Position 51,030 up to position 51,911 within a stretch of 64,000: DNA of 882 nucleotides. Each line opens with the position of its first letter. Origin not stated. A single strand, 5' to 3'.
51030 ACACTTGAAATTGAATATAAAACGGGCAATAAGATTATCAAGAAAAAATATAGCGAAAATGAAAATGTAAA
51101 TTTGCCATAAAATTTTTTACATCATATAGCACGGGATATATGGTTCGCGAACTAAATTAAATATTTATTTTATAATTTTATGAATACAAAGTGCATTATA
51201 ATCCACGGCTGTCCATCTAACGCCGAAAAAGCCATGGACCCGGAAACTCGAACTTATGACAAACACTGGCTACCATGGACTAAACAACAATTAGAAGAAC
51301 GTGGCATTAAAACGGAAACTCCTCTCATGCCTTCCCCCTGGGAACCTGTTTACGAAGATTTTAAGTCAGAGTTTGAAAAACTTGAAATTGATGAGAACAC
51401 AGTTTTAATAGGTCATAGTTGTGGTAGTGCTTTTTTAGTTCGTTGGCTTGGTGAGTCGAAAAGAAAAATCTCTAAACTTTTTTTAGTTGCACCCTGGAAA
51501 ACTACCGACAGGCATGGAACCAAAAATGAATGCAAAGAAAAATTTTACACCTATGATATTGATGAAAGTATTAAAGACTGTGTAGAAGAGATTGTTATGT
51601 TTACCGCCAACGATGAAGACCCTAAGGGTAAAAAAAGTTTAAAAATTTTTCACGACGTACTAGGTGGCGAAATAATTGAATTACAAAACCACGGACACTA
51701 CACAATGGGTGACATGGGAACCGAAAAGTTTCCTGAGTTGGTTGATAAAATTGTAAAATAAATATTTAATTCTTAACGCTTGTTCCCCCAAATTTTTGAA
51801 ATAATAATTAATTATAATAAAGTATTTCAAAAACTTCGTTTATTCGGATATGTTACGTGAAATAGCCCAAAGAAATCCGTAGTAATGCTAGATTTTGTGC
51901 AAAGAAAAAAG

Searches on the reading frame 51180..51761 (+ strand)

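Call 87: search_protein_families(library=pfam, proteins=[window:51180-51761:+], max_evalue=0.001)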
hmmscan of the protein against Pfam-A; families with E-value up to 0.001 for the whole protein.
window:51180-51761:+ (193 aa): 3 families
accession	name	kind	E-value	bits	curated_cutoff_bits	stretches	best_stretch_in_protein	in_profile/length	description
PF06821.19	Ser_hydrolase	-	1.7e-11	44.8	22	1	27-187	12-166/172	Serine hydrolase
PF00561.26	Abhydrolase_1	-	0.00023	21.4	25.8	1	66-112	64-115/245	alpha/beta hydrolase fold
PF12146.15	Hydrolase_4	-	0.00058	19.7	27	1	57-107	58-111/239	Serine aminopeptidase, S33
